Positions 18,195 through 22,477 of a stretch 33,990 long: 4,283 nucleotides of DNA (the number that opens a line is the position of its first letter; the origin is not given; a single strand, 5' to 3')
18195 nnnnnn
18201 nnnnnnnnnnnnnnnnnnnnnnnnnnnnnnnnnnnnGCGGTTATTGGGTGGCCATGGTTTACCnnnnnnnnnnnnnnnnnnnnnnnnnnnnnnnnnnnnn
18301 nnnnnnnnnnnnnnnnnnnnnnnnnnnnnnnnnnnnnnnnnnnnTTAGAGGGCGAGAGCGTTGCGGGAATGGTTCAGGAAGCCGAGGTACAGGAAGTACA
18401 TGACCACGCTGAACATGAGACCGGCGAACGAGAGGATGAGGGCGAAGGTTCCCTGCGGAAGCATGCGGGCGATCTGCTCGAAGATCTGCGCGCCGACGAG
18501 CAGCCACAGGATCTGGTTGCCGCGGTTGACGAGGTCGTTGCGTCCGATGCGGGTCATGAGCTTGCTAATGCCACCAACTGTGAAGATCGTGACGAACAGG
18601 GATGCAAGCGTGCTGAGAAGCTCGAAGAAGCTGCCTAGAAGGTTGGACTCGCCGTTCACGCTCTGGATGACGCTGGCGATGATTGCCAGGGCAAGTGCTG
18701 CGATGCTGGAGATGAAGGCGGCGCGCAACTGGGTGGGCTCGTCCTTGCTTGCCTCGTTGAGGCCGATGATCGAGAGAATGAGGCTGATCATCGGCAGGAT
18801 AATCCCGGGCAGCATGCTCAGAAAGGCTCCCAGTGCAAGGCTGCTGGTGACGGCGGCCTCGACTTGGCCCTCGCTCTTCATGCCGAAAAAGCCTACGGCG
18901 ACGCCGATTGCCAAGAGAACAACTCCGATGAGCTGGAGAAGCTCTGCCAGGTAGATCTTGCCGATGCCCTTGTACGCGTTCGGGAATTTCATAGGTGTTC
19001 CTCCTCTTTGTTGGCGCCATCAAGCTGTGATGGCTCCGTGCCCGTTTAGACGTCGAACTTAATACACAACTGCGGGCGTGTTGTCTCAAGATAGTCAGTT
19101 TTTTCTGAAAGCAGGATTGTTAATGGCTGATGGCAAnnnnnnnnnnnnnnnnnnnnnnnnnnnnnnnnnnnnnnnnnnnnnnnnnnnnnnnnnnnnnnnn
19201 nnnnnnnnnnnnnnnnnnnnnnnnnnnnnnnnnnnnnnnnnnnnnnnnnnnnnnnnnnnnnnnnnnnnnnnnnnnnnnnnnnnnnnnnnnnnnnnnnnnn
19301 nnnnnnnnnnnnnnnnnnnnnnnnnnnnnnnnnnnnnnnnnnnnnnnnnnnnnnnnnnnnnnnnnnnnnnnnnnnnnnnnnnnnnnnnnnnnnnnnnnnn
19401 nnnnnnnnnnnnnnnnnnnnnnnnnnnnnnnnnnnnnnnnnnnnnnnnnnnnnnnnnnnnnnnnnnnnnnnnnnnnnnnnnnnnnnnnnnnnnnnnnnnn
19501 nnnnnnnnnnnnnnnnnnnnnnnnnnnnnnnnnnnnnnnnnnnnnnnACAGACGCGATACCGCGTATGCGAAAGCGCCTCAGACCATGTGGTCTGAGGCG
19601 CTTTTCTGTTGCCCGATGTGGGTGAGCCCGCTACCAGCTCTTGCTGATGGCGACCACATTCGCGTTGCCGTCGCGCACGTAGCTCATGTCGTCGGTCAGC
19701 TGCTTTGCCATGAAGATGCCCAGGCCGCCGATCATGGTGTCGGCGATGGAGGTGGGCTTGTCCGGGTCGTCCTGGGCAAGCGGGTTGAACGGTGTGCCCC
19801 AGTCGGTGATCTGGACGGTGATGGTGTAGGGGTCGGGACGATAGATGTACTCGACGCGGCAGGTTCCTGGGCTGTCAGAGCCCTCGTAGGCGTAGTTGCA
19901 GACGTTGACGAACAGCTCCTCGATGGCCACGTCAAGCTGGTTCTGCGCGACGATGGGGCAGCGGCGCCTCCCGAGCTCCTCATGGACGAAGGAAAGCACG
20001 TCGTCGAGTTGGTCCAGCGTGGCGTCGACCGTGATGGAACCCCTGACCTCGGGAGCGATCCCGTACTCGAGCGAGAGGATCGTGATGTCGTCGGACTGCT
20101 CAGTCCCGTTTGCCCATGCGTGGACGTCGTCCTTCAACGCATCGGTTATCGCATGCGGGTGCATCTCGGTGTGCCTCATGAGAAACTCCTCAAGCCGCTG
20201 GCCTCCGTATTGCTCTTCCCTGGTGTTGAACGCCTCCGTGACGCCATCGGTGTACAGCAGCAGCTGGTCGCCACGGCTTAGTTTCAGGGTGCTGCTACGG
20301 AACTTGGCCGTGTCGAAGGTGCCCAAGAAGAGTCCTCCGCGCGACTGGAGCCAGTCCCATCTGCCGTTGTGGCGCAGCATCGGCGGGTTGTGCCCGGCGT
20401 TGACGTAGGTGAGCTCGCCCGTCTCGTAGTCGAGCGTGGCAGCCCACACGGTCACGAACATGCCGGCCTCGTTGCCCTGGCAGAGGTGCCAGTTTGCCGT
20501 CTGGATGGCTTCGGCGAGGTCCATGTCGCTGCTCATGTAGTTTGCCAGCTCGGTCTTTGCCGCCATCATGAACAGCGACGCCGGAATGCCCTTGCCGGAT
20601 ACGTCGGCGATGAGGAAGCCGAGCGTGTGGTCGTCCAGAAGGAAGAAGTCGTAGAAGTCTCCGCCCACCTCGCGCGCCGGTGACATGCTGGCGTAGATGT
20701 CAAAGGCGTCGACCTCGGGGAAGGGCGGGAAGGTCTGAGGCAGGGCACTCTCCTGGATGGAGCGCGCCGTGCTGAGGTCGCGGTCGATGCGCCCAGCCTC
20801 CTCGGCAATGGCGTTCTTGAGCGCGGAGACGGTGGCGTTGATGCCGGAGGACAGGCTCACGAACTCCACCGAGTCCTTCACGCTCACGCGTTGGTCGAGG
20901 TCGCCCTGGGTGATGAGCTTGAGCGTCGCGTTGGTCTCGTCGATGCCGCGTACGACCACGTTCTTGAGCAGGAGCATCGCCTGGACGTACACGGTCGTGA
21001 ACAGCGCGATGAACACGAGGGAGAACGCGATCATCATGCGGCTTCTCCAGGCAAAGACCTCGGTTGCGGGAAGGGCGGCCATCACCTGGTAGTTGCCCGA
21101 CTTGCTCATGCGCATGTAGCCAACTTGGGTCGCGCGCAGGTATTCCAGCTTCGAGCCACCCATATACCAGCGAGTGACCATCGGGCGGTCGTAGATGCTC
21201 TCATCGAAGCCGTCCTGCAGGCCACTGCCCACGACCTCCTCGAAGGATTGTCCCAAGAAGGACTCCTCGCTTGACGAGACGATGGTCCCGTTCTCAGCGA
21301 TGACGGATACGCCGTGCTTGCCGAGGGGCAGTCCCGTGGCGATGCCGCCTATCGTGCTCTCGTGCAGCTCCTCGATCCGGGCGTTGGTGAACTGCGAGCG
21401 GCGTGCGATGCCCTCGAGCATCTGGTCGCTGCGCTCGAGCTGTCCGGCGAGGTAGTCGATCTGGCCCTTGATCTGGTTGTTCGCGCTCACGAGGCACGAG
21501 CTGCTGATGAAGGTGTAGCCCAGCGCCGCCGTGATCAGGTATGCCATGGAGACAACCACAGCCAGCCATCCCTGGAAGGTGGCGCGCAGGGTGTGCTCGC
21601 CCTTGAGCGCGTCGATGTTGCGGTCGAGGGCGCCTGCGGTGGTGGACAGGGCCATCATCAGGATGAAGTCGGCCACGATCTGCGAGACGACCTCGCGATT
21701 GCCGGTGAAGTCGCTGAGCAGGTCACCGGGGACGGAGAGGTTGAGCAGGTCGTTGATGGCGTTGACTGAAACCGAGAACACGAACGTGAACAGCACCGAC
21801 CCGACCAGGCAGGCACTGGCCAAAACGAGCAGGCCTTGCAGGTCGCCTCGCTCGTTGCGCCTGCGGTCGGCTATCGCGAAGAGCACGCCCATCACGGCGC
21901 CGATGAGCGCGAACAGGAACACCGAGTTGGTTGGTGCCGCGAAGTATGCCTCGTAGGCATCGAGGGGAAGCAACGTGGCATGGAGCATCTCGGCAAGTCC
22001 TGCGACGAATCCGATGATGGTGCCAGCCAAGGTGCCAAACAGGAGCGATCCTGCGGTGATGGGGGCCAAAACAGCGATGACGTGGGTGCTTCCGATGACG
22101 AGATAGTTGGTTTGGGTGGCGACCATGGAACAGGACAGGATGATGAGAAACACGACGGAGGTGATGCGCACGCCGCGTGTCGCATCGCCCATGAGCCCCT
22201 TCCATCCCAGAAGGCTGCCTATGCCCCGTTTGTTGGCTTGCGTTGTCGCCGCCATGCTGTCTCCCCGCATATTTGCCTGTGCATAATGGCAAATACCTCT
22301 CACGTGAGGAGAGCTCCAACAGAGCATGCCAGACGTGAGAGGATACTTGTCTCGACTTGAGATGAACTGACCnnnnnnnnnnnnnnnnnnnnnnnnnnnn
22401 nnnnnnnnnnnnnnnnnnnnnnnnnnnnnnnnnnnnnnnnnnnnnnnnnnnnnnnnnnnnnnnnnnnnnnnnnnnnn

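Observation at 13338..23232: Hypothesis: exporter, GG-leader peptide, membrane protein and partner-switching sigma form one peptide-signalling circuit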

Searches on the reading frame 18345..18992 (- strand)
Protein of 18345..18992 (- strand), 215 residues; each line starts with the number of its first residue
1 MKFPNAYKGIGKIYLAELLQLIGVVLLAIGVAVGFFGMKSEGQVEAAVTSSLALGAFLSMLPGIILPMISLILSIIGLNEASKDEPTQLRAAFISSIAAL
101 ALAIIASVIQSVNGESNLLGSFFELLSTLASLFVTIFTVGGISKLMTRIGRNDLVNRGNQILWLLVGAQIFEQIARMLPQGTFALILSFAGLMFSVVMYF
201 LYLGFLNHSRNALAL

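Call 3: search_protein_families(library=pfam, proteins=[window:18345-18992:-], max_evalue=0.01)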
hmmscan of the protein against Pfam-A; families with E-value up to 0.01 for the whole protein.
window:18345-18992:- (215 aa): 0 families

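Call 4: search_protein_families(library=ncbifam, proteins=[window:18345-18992:-], max_evalue=0.01)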
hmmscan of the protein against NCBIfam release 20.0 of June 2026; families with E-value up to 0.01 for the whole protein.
window:18345-18992:- (215 aa): 0 families

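Call 8: search_protein_families(library=ncbifam, proteins=[window:18345-18992:-], max_evalue=10)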
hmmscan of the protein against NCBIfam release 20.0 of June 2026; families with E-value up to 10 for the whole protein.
window:18345-18992:- (215 aa): 7 families
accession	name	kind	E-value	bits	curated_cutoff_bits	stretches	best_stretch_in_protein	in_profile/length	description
NF052600.1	sept_pore_FraI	equivalog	0.021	14.7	225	1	161-214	9-57/216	septal nanopore formation protein FraI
NF002503.0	PRK01844.1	equivalog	0.074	13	135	1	21-36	8-23/73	YneF family protein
NF040945.1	CCC_membrane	equivalog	0.11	12.9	65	1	4-38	45-79/99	CCC motif membrane protein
NF050055.1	SerProtHtrAMycob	equivalog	0.28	10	800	1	19-54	156-191/502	serine protease HtrA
NF007577.0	PRK10209.1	equivalog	0.29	10.9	189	1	49-201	40-181/190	HdeD family acid-resistance protein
TIGR04477.1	sorted_by_XrtN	equivalog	0.88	7.6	250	1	63-201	4-137/822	XrtN system VIT domain-containing protein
NF041002.1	pilin_ComGF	equivalog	1.2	9.4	80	1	123-174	4-56/139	competence type IV pilus minor pilin ComGF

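Call 9: search_protein_families(library=pfam, proteins=[window:18345-18992:-], max_evalue=10)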
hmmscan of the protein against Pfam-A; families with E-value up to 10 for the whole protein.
window:18345-18992:- (215 aa): 3 families
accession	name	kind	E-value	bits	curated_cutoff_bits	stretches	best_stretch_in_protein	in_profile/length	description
PF04235.18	DUF418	-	0.022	15.2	23.6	1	82-154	11-83/163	Protein of unknown function (DUF418)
PF08510.17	PIG-P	-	0.092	13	39.3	1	161-205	21-66/121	PIG-P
PF17555.7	TssN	-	1.1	9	30.3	1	64-202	5-141/274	Type VI secretion system, TssN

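Call 64: find_homologous_proteins(query=window:18345-18992:-, max_evalue=0.001)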
Query window:18345-18992:- (215 aa): 23 proteins with E <= 0.001 among 2118 candidates.
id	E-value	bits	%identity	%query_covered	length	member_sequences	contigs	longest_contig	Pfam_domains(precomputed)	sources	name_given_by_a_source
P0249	3.6e-123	427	100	100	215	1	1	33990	-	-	-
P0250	4.1e-122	423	99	100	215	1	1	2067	-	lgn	-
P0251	7.3e-122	423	99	100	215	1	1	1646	-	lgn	-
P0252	2.9e-121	421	99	100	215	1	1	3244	-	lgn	-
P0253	6.2e-121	420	98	100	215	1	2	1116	-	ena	-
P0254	1.8e-120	418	98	100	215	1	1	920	-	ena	-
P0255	6.7e-118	410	93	100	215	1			-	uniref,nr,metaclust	uniref:Integral membrane protein n=1 Tax=uncultured bacterium Contigcl_1738 TaxID=1393655 RepID=W0FM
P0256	3.8e-97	342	77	100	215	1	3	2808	-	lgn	-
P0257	2.0e-95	336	78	99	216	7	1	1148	-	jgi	-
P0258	7.7e-94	331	76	99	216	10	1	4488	-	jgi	jgi:hypothetical protein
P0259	2.3e-91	323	76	100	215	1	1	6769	-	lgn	-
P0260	6.2e-70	253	58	100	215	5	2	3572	-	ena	-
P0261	1.3e-59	220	50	99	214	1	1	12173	-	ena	-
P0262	1.4e-59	219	50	99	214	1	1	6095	-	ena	-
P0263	1.9e-31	128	78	40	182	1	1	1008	PF07690.22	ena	-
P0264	1.5e-25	108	33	99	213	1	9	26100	-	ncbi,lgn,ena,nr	ncbi:MAG TPA: hypothetical protein DCP91_08130 [Eggerthellaceae bacterium]|nr:hypothetical protein [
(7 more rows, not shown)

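Call 65: find_encoding_contigs(protein=P0261, flank=10000, max_places=2)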
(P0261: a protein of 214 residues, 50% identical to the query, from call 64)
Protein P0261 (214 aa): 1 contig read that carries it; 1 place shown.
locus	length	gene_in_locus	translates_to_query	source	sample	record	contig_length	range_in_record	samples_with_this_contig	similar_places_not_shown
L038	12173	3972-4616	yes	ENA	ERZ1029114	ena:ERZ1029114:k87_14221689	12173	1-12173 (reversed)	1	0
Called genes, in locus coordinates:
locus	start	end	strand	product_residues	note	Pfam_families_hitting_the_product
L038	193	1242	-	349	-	PF00535:Glycos_transf_2, PF13641:Glyco_tranf_2_3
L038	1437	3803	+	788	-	PF07228:SpoIIE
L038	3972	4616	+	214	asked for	-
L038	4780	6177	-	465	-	PF02698:DUF218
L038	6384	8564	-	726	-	PF00664:ABC_membrane, PF00005:ABC_tran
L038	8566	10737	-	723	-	PF03412:Peptidase_C39, PF13529:Peptidase_C39_2 (faint), PF00664:ABC_membrane, PF00005:ABC_tran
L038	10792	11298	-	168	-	-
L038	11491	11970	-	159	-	-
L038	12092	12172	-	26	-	?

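Call 66: find_encoding_contigs(protein=P0264, flank=10000, max_places=2)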
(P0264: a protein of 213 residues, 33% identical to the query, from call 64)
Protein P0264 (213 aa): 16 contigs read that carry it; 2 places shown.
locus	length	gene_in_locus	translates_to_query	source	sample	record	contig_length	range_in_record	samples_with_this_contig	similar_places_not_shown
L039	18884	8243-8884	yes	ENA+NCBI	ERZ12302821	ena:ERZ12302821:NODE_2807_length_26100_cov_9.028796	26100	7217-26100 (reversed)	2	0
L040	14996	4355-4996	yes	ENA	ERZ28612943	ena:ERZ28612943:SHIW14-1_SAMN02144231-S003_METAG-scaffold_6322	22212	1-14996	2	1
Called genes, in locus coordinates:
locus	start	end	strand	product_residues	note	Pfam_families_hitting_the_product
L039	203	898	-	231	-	PF00072:Response_reg, PF00486:Trans_reg_C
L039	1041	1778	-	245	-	PF16845:SQAPI (faint)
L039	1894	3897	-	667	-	PF07695:7TMR-DISM_7TM (weak), PF00512:HisKA, PF02518:HATPase_c, PF13581:HATPase_c_2 (weak)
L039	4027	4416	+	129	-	PF04326:SLFN_AlbA_2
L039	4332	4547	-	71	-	PF13302:Acetyltransf_3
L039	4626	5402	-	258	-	-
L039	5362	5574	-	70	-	-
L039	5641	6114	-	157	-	PF13635:DUF4143 (weak)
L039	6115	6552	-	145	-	-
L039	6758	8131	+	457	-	-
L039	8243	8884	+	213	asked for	-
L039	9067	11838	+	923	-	PF07538:ChW, PF00652:Ricin_B_lectin, PF14200:RicinB_lectin_2, PF00652:Ricin_B_lectin (weak), PF14200:RicinB_lectin_2, PF00652:Ricin_B_lectin (weak), PF13354:Beta-lactamase2 (faint), PF14200:RicinB_lectin_2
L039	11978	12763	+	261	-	PF07314:Lit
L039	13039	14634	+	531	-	PF00749:tRNA-synt_1c, PF19269:Anticodon_2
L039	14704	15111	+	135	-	PF03061:4HBT (weak)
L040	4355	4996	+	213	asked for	-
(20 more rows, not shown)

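Call 81: predict_structure(alignment_id=A8)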
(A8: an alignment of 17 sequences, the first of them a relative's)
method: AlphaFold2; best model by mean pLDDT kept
length: 215 residues; sequences in the alignment: 17
mean_pLDDT: 85.7   pTM: 0.79
mean pLDDT of the five models: 85.7, 84.1, 82.8, 82.6, 76.5
residues with pLDDT >= 90: 78; 70-90: 128; 50-70: 9; < 50: 0
segments of 3 or more residues with pLDDT < 50: none
pLDDT, mean of each block of 10 residues (from residue 1): 87 92 86 77 69 78 84 91 89 89 85 76 83 91 92 92 88 82 84 88 93 89
secondary structure, 60 per line:
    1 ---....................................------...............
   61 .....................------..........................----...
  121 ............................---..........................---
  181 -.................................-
elements in order: H4-39 H46-81 H88-113 H118-148 H152-177 H182-214

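Call 84: fold_search(model_id=the predicted structure, library=pdb)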
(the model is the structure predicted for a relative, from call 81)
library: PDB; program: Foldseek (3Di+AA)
matches with E <= 10: 232; with E <= 0.001: 0
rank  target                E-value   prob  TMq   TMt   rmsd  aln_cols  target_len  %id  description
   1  5ztl                  4.2e-01  0.66  0.32  0.28  16.8       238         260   13  Non-cryogenic structure of light-driven chloride pump having an NTQ motif (released 2018-12-05)
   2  3qbg_A                5.1e-01  0.75  0.37  0.33  12.1       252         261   16  Anion-free blue form of pharaonis halorhodopsin (released 2011-08-31)
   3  6k6k                  5.6e-01  0.75  0.36  0.36  14.5       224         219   12  The crystal structure of light-driven cyanobacterial chloride importer (N63A/P118A) Mastigocladopsis repens (released 2020-06-03)
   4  7vgt                  5.9e-01  0.41  0.29  0.25  16.8       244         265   14  Time-resolved serial femtosecond crystallography structure of light-driven chloride ion-pumping rhodopsin, NM-R3: restin (released 2022-02-16)
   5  3abw_B                7.1e-01  0.72  0.38  0.33  11.5       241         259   14  Crystal structure of pharaonis halorhodopsin in complex with azide ion (released 2011-02-02)
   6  9nfk                  8.2e-01  0.23  0.29  0.09  25.7       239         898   14  Tuna P-glycoprotein Apo Conformation 3 (released 2025-06-04)
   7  5b2n                  9.0e-01  0.33  0.29  0.25  16.9       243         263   16  Crystal structure of the light-driven chloride ion-pumping rhodopsin, ClP, from Nonlabens marinus (released 2016-07-13)
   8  7a0g_BBB              9.4e-01  0.72  0.33  0.23  40.5       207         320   16  Structure of the SmhB pore of the tripartite alpha-pore forming toxin, Smh, from Serratia marcescens. (released 2021-03-31)
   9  8sb9                  9.4e-01  0.21  0.29  0.07  24.4       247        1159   14  CryoEM structure of P-Glycoprotein in inward facing 1 state under continuous turnover conditions with vinblastine (released 2025-04-23)
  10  5g28                  9.9e-01  0.47  0.33  0.28  16.6       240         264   13  The crystal structure of light-driven chloride pump ClR at pH 6.0. (released 2016-10-19)
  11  4hyj_B                1.2e+00  0.60  0.38  0.37  14.3       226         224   13  Crystal structure of Exiguobacterium sibiricum rhodopsin (released 2013-07-17)
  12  7o8f                  1.4e+00  0.30  0.31  0.27  16.7       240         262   14  NmHR dark state structure determined by serial femtosecond crystallography (released 2022-02-09)
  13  3a7k_B                1.5e+00  0.33  0.33  0.29  13.3       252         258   14  Crystal structure of halorhodopsin from Natronomonas pharaonis (released 2009-12-15)
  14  6p6j_A                1.5e+00  0.16  0.28  0.12  22.0       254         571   14  Structure of YbtPQ importer with substrate Ybt-Fe bound (released 2020-03-04)
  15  3qbk_A                1.6e+00  0.44  0.38  0.33  13.1       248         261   14  Bromide-bound form of pharaonis halorhodopsin (released 2011-08-31)
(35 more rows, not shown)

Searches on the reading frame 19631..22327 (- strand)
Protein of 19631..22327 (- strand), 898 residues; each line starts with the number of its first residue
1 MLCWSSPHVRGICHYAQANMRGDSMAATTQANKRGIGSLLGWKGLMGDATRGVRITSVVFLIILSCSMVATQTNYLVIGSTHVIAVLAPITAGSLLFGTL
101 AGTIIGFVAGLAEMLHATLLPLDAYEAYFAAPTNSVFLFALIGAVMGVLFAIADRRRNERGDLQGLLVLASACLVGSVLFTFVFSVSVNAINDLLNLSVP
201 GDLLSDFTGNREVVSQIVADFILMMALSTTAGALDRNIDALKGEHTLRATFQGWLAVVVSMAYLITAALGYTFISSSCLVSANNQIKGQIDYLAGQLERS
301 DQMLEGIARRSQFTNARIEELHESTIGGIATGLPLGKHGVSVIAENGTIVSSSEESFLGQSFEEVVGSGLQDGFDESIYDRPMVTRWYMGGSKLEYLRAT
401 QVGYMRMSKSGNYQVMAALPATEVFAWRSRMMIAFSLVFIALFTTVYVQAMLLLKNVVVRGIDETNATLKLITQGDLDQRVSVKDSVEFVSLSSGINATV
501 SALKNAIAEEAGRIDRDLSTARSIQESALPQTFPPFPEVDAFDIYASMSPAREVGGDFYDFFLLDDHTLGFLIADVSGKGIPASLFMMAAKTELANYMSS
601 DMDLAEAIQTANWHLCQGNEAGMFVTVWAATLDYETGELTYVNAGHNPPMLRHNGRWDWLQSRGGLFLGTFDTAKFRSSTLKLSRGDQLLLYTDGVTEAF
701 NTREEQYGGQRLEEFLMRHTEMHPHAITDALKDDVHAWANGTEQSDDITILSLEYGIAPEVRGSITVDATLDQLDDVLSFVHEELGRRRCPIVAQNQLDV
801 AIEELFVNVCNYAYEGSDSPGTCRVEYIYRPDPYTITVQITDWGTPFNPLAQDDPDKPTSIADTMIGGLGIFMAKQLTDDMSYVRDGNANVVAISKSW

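Call 3: search_protein_families(library=pfam, proteins=[window:19631-22327:-], max_evalue=0.01)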
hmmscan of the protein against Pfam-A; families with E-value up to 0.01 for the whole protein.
window:19631-22327:- (898 aa): 3 families
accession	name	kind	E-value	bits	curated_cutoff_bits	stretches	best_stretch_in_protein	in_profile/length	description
PF07228.17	SpoIIE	-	1.7e-49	168.9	25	1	565-754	1-190/192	Stage II sporulation protein E (SpoIIE)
PF13581.12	HATPase_c_2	-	4.2e-23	82.2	27.4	1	768-896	2-127/127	Histidine kinase-like ATPase domain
PF08592.16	Anthrone_oxy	-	0.00019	22.1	27.3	1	134-197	9-68/106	Anthrone oxygenase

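Call 4: search_protein_families(library=ncbifam, proteins=[window:19631-22327:-], max_evalue=0.01)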
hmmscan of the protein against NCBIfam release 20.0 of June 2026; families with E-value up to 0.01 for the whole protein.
window:19631-22327:- (898 aa): 7 families
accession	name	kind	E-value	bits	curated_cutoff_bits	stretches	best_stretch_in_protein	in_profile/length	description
NF045505.1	RR_RssB_Pseudo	equivalog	1.3e-16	60.6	700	1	515-754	153-390/394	two-component system response regulator RssB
TIGR02865.1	spore_II_E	equivalog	1.2e-12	46.8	490.8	1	480-751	493-759/764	stage II sporulation protein E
NF038263.1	prot_phos_SiaA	equivalog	1.2e-08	34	700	1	505-753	402-655/658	biofilm regulation protein phosphatase SiaA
NF003144.0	PRK04069.1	equivalog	2e-05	24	145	1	798-891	43-137/161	anti-sigma B factor RsbW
TIGR01924.1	rsbW_low_gc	equivalog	4.3e-05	23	155.05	1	797-889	42-135/159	anti-sigma B factor RsbW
NF008318.0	PRK11107.1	equivalog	0.0013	16.9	890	1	430-519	176-263/920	two-component sensor histidine kinase BarA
NF040691.1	MtrAB_MtrB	equivalog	0.0034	16.5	450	1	405-509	160-263/507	MtrAB system histidine kinase MtrB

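Call 86: search_solved_structures(query=window:19631-22255:-, max_evalue=0.001)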
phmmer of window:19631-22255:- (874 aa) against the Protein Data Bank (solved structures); distinct sequences matched with E-value up to 0.001: 5.
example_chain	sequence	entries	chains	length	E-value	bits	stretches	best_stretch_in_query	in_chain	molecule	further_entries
3ke6_A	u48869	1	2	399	2e-15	59.2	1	491-790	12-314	Protein Rv1364c/MT1410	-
3es2_A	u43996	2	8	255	1.4e-14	56.5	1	490-729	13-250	Probable two-component response regulator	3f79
3eq2_A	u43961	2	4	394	3.8e-14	55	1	488-729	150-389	Probable two-component response regulator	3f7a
3w40_A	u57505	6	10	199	0.00062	21.3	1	526-691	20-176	Phosphoserine phosphatase RsbX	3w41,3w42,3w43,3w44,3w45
5mqh_A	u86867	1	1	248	0.00096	20.6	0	530-730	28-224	Serine phosphatase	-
